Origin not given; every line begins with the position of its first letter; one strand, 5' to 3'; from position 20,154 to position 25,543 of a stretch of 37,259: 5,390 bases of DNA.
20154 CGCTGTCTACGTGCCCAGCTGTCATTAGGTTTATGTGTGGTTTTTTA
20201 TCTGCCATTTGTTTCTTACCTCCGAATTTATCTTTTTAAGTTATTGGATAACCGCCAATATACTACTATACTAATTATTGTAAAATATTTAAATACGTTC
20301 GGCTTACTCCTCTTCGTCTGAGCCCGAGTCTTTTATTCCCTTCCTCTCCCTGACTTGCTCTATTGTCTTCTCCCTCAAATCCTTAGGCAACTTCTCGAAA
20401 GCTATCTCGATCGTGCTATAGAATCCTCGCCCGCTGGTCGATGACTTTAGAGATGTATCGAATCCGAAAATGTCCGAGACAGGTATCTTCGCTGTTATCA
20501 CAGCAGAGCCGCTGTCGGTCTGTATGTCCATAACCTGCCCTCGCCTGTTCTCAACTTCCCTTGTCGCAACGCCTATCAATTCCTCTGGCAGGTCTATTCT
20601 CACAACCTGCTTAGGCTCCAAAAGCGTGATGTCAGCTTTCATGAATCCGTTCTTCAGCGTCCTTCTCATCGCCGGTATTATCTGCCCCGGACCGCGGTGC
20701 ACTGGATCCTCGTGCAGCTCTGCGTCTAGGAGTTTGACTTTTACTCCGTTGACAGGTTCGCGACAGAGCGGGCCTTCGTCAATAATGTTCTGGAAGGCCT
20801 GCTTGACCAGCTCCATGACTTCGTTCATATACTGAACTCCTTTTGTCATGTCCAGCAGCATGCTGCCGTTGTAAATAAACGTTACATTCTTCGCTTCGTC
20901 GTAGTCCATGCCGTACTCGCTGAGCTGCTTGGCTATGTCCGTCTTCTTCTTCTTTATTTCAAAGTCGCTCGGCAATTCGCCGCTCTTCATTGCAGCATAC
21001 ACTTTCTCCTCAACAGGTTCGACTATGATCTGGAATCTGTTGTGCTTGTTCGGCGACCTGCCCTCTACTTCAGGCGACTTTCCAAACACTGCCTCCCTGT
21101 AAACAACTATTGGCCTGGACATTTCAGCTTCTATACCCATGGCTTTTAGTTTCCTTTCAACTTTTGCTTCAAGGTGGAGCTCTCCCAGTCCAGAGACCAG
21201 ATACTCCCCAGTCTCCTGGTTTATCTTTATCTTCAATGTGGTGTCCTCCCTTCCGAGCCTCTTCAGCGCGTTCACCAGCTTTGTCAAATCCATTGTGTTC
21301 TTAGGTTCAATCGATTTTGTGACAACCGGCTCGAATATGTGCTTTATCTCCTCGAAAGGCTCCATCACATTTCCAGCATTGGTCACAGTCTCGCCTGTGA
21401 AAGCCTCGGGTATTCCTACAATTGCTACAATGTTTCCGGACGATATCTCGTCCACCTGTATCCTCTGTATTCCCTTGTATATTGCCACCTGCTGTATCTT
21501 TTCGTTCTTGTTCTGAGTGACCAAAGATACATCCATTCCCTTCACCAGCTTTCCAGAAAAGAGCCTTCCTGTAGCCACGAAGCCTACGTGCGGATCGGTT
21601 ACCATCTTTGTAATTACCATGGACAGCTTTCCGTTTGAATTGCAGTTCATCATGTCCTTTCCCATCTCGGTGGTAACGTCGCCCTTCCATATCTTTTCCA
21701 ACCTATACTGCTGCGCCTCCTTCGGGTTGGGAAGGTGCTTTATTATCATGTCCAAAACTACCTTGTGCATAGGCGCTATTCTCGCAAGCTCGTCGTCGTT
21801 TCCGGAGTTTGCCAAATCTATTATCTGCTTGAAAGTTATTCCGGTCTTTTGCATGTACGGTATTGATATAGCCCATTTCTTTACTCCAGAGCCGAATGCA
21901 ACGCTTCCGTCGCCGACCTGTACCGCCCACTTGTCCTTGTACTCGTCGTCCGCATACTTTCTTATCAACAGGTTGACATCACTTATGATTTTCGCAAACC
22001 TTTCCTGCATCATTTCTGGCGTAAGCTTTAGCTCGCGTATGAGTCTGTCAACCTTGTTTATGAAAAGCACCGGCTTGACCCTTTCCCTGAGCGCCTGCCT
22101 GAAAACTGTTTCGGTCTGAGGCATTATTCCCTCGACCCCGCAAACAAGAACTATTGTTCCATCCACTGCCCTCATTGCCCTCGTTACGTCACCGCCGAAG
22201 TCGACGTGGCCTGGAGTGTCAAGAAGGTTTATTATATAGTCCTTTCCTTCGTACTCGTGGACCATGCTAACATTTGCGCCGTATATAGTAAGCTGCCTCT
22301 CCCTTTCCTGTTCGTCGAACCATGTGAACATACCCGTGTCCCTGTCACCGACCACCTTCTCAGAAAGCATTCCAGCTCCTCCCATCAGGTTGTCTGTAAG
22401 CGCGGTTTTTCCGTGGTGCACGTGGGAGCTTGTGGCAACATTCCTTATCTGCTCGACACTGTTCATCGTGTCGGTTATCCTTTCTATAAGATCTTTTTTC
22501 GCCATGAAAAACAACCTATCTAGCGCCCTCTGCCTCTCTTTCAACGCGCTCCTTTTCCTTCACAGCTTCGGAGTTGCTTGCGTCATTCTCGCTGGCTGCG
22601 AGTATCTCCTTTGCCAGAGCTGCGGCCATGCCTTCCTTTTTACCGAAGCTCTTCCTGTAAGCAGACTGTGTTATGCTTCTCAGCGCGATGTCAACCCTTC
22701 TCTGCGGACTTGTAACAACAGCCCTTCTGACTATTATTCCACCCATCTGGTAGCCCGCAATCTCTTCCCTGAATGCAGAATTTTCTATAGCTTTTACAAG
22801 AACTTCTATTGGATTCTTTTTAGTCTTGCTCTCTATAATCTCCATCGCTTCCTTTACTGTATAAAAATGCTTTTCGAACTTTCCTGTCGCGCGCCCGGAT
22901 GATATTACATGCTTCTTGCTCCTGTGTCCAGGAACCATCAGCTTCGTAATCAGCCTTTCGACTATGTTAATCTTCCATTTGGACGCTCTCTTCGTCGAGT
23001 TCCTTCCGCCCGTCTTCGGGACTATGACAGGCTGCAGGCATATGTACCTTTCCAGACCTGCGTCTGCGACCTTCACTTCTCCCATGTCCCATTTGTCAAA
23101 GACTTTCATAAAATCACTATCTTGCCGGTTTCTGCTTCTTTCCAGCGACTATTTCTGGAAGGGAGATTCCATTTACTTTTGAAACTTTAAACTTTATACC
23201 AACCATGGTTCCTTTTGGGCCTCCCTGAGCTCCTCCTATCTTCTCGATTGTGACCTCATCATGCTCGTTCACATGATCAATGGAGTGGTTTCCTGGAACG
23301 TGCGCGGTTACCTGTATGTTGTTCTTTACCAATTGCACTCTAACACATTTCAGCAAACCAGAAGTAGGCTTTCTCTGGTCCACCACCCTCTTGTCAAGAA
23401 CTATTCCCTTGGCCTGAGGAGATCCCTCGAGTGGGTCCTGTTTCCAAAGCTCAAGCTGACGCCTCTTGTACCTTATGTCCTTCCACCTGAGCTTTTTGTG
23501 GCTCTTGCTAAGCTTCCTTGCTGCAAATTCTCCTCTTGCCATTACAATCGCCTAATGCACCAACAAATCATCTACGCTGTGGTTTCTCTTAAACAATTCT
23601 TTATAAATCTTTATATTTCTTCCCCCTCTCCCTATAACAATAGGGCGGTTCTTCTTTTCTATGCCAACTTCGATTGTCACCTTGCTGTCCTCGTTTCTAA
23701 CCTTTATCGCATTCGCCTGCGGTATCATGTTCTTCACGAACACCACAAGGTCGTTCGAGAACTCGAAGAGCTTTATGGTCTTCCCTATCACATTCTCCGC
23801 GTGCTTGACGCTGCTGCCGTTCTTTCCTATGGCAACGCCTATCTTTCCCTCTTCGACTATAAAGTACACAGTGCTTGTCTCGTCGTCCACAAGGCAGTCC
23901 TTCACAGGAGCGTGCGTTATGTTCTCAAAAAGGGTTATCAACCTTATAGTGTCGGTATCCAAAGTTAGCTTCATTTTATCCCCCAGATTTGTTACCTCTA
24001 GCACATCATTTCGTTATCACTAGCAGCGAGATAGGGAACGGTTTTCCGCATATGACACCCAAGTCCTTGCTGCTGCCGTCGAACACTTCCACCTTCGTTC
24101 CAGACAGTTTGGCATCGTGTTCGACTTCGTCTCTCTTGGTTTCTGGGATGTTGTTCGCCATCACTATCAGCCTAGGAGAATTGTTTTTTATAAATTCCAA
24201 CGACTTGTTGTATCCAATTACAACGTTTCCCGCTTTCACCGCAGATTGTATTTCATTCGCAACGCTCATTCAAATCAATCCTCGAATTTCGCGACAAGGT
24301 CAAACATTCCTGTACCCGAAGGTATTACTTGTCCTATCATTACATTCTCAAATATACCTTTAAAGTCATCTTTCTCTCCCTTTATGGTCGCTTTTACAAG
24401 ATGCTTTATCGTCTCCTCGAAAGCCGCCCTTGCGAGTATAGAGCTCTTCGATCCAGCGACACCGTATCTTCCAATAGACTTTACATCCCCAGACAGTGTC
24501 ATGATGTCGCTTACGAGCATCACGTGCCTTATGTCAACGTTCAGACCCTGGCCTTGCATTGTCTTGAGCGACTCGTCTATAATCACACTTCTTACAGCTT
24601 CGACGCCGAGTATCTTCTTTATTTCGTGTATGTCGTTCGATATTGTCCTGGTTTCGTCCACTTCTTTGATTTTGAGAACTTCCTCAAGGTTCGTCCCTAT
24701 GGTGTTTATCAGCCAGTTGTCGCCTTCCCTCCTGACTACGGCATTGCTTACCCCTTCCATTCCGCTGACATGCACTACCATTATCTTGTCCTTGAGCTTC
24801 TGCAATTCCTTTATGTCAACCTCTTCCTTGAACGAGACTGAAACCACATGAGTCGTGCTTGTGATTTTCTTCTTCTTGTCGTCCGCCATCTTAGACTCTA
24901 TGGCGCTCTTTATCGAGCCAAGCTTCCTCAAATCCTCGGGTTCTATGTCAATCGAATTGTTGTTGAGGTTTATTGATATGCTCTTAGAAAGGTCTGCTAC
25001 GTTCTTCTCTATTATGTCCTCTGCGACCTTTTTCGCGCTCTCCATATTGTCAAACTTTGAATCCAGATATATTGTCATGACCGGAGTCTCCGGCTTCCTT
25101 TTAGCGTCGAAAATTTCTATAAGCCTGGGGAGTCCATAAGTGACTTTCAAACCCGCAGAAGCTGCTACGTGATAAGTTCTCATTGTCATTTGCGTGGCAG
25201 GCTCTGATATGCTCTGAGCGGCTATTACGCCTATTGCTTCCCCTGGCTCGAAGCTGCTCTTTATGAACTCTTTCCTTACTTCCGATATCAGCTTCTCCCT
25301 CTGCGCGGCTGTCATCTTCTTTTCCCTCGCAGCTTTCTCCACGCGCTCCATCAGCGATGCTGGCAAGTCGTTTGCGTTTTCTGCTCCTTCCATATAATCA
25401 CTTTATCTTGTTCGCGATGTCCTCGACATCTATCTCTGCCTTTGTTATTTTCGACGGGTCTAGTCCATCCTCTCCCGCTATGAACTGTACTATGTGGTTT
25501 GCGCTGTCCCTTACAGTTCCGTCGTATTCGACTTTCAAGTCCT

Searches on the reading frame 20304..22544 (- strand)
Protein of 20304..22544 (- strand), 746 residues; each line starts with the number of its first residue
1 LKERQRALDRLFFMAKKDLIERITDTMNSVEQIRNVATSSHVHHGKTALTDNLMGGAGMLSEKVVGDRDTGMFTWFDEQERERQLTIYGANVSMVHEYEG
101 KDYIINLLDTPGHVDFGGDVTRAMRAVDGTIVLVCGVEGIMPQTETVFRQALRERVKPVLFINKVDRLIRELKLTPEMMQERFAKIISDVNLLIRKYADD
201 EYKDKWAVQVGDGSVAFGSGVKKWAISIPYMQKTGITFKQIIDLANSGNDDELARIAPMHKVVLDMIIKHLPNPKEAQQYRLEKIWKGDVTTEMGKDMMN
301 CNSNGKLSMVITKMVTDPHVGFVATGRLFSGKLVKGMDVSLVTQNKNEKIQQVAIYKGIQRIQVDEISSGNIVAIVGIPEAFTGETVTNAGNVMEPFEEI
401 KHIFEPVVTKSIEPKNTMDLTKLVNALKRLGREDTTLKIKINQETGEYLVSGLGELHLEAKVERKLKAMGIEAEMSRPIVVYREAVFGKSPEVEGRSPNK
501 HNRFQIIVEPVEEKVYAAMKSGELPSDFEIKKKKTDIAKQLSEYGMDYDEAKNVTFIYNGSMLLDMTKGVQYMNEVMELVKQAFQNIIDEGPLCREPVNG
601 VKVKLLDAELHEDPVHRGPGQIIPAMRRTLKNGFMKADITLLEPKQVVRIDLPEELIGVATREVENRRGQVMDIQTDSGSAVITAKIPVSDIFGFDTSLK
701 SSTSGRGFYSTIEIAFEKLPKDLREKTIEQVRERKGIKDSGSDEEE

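Call 5: search_protein_families(library=pfam, proteins=[window:20304-22544:-])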
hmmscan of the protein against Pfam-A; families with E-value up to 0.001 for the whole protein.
window:20304-22544:- (746 aa): 6 families
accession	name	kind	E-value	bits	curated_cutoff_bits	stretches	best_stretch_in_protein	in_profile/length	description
PF00009.33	GTP_EFTU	-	1.7e-46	158.6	26.5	1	31-272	1-187/188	Elongation factor Tu GTP binding domain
PF03764.24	EFG_IV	-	2.2e-26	92.4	24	1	530-637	9-120/121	Elongation factor G, domain IV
PF14492.12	EFG_III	-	6.4e-21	74.6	27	1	405-476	3-74/75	Elongation Factor G, domain III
PF00679.30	EFG_C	-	3.4e-19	69.1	27.9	1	641-725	2-87/89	Elongation factor G C-terminus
PF22042.2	EF-G_D2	-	1.2e-12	48.2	27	1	307-388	2-82/84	Elongation factor G domain 2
PF03144.31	GTP_EFTU_D2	-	5.8e-12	46.3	30.3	1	321-388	1-73/73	Elongation factor Tu domain 2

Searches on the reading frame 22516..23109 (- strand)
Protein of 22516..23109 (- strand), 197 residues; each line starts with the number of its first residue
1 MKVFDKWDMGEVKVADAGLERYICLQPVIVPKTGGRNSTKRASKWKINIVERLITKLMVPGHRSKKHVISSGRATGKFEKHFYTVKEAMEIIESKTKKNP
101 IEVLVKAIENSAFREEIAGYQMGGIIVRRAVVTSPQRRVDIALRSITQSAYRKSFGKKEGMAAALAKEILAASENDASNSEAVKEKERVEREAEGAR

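Call 5: search_protein_families(library=pfam, proteins=[window:22516-23109:-])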
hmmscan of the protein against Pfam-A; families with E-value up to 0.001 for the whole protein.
window:22516-23109:- (197 aa): 1 family
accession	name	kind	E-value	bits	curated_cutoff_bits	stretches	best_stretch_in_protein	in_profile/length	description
PF00177.27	Ribosomal_S7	-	9.2e-31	106.9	24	1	20-197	2-148/148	Ribosomal protein S7p/S5e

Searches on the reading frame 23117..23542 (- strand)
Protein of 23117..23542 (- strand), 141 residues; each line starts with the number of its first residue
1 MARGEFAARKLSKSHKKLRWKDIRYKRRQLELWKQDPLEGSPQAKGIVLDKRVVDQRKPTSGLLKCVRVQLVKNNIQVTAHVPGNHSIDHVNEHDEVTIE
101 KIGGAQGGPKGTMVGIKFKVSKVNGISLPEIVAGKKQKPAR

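Call 5: search_protein_families(library=pfam, proteins=[window:23117-23542:-])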
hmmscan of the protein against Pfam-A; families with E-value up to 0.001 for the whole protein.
window:23117-23542:- (141 aa): 1 family
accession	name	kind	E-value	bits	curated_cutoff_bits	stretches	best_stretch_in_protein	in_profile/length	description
PF00164.32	Ribosom_S12_S23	-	4.1e-32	110.6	22.3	1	33-140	3-109/110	Ribosomal protein S12/S23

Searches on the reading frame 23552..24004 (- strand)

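Call 5: search_protein_families(library=pfam, proteins=[window:23552-24004:-])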
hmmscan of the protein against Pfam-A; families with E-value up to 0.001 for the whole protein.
window:23552-24004:- (150 aa): 3 families
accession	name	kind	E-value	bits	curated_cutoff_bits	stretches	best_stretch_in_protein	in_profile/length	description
PF07650.23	KH_2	-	5.3e-13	49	22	1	24-81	5-62/78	KH domain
PF13083.13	KH_KhpA-B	-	8.5e-09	35.6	32.1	1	88-132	6-52/73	KhpA/KhpB, KH domain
PF13184.12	KH_5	-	1.1e-07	32.3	27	1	46-102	5-67/69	NusA-like KH domain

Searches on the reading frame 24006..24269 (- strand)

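Call 5: search_protein_families(library=pfam, proteins=[window:24006-24269:-])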
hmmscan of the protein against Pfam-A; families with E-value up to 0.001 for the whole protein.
window:24006-24269:- (87 aa): 1 family
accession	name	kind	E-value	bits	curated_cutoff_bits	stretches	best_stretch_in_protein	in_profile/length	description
PF01248.31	Ribosomal_L7Ae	-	7.2e-14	51.7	22.1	1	2-86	2-86/95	Ribosomal protein L7Ae/L30e/S12e/Gadd45 family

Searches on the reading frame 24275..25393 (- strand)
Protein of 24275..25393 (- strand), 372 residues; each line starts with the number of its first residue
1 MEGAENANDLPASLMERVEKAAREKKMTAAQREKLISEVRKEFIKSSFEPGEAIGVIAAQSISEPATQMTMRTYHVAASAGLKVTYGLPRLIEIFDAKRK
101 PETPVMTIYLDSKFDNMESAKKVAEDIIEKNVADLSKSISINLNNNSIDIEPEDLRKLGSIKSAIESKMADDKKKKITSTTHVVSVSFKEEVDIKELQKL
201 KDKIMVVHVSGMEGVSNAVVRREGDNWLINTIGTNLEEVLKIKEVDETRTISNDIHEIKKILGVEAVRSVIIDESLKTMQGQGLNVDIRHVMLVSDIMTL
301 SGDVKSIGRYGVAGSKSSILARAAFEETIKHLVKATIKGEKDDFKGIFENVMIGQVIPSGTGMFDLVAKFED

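Call 5: search_protein_families(library=pfam, proteins=[window:24275-25393:-])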
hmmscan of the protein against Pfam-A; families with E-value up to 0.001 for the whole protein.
window:24275-25393:- (372 aa): 1 family
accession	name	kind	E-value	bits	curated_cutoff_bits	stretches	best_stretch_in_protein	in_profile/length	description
PF04998.22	RNA_pol_Rpb1_5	-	8.4e-47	160.3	28.5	1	47-319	67-266/267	RNA polymerase Rpb1, domain 5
